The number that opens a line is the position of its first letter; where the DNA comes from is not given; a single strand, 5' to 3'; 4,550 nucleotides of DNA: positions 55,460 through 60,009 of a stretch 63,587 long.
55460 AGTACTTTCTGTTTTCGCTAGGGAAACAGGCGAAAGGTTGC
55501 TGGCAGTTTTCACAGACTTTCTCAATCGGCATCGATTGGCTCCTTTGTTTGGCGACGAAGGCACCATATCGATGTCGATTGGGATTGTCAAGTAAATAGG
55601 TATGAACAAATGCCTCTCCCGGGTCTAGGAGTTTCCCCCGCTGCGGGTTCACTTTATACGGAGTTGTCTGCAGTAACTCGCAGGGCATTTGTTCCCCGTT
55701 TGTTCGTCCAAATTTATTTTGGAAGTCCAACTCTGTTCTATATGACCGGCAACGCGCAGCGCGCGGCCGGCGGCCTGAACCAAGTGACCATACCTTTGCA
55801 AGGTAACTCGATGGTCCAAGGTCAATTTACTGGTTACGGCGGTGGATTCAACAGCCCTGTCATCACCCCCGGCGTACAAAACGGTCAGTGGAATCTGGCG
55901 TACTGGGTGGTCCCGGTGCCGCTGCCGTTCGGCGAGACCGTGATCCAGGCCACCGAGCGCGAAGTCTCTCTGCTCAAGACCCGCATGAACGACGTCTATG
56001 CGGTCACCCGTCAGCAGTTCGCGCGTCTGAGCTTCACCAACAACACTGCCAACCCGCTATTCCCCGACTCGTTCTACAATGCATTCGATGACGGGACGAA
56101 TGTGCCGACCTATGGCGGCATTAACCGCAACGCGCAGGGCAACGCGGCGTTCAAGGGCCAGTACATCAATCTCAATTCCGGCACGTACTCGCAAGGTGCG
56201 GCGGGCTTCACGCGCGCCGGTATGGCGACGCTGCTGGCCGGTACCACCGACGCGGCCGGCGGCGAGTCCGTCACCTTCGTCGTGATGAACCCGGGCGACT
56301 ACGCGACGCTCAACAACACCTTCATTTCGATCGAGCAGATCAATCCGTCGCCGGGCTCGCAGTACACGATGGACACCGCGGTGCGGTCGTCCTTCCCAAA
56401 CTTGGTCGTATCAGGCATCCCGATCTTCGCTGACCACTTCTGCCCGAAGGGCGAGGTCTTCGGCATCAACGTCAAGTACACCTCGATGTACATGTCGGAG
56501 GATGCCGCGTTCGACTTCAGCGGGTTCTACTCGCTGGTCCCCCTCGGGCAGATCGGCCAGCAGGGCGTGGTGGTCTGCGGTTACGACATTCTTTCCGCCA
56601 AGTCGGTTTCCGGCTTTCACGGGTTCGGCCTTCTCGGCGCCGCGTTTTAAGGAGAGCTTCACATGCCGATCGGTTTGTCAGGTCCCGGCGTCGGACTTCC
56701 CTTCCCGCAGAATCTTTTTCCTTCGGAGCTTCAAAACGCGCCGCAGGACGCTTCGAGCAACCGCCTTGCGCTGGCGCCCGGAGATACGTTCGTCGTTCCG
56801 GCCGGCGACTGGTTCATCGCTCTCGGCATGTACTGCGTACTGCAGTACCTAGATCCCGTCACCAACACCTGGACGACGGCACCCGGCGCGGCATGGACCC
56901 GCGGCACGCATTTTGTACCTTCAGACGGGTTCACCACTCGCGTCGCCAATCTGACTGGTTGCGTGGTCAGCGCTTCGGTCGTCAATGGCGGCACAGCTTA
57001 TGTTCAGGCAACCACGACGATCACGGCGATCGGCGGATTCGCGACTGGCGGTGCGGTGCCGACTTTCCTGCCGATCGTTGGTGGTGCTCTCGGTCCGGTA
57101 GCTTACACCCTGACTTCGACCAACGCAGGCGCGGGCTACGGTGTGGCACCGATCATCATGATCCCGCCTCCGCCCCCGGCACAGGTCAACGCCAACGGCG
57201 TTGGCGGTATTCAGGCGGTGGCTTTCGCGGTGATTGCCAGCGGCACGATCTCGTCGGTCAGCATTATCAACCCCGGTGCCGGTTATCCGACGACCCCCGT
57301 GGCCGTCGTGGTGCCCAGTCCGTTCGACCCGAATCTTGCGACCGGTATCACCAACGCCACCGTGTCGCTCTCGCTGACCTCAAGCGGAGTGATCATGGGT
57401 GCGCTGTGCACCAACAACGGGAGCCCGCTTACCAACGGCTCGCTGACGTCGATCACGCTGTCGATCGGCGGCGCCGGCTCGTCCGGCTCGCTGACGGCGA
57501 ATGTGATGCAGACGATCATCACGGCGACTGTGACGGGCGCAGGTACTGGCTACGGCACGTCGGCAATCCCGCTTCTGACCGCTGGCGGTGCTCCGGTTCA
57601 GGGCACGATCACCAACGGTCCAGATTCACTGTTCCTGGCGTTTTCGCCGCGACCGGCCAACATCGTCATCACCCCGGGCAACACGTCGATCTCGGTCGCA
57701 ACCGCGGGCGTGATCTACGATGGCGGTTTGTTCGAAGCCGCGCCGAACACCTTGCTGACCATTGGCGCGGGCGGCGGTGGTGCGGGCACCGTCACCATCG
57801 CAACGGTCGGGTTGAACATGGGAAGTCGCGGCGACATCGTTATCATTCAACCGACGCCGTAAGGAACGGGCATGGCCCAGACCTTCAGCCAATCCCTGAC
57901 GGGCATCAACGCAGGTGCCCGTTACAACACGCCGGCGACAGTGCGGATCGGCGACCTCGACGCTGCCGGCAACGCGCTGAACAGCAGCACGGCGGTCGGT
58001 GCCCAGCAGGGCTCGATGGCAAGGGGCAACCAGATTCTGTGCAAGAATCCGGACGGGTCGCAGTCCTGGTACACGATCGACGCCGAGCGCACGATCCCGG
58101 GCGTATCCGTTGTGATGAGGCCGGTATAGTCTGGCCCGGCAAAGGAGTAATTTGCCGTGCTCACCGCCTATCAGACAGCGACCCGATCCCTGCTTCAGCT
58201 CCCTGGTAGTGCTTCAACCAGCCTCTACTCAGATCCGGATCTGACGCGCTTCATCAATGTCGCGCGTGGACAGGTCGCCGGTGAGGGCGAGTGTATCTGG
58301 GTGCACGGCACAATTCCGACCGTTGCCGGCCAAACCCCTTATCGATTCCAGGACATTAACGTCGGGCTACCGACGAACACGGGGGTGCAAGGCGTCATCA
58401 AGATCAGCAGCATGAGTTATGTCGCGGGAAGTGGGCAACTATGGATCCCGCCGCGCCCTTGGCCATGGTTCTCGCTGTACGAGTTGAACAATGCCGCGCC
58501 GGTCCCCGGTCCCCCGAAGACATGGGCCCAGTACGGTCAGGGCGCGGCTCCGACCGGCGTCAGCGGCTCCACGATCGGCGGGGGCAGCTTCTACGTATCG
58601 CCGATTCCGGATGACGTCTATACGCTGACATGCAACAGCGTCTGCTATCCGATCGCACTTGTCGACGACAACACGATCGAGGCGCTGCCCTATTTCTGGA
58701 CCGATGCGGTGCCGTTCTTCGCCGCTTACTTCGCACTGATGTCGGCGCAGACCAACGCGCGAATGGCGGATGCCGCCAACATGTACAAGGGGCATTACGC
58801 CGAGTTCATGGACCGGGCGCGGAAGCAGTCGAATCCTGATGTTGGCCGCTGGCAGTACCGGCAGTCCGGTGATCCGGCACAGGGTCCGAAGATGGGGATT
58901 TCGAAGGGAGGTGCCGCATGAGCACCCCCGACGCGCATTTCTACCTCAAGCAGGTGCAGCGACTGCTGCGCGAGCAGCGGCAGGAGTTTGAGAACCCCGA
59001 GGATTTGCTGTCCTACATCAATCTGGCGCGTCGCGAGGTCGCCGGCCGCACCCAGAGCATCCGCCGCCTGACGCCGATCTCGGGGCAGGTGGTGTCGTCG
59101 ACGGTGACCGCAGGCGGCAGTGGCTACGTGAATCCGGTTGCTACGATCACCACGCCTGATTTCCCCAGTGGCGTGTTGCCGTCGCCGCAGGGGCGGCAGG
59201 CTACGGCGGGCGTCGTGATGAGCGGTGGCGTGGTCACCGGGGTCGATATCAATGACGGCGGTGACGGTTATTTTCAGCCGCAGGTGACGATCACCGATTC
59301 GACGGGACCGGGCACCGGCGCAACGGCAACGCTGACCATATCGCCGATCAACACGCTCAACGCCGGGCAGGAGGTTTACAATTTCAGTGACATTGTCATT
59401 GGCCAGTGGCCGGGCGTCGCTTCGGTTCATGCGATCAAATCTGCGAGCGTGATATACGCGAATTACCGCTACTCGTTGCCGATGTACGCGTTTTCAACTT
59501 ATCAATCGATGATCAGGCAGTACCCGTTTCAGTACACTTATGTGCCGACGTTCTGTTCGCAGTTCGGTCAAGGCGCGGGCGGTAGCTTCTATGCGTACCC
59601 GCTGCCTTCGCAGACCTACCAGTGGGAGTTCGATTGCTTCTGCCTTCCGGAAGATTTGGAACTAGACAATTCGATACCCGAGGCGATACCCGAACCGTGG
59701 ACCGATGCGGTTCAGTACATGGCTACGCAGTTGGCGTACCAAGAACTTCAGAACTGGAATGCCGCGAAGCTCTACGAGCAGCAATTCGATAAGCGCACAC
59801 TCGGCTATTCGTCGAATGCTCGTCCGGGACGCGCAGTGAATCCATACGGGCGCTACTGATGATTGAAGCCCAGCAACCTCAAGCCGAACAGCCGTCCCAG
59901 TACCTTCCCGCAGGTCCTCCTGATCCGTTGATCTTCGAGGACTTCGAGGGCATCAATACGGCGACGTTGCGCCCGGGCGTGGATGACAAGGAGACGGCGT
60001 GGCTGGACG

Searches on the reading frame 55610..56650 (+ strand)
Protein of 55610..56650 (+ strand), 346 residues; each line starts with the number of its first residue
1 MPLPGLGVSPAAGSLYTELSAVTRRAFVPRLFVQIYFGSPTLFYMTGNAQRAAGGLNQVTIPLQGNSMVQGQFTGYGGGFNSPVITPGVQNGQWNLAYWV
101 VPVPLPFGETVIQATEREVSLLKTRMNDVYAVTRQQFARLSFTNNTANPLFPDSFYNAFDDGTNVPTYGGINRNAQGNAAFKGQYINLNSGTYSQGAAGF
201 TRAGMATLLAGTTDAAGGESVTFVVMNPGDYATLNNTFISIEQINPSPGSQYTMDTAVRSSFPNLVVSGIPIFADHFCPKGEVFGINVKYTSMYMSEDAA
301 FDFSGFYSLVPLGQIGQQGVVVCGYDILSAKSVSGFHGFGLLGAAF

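Call 9: search_protein_families(library=phrogs, proteins=[window:55610-56650:+], max_evalue=0.0001)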
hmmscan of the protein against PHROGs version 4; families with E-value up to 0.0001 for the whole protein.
window:55610-56650:+ (346 aa): 1 family
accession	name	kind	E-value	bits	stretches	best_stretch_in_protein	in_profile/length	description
phrog_9953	-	head and packaging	5.9e-08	33.4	1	16-322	9-310/329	major head protein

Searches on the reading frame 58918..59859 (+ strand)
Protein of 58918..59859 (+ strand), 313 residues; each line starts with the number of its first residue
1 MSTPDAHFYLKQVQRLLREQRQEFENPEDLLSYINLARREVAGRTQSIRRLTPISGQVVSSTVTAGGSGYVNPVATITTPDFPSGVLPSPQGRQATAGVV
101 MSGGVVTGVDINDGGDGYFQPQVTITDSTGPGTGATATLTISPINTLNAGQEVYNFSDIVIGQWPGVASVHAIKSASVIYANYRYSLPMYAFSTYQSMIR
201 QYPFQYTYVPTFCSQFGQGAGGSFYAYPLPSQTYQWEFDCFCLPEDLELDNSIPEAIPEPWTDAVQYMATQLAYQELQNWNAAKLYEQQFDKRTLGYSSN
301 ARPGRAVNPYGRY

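Call 9: search_protein_families(library=phrogs, proteins=[window:58918-59859:+], max_evalue=0.0001)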
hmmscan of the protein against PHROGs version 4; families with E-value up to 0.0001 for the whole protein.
window:58918-59859:+ (313 aa): 5 families
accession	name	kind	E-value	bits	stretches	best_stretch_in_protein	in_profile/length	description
phrog_30655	-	head and packaging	2.4e-08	32.8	1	50-145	113-201/1678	virion structural protein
phrog_6005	-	head and packaging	1.3e-05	24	1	33-143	196-305/1512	virion structural protein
phrog_19630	-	head and packaging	5.1e-05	22.2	1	54-151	1158-1246/1266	virion structural protein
phrog_399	-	head and packaging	6.1e-05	23.7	0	213-292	111-195/220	structural protein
phrog_17885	-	tail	9.7e-05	21.5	0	58-151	789-879/1002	tail fiber protein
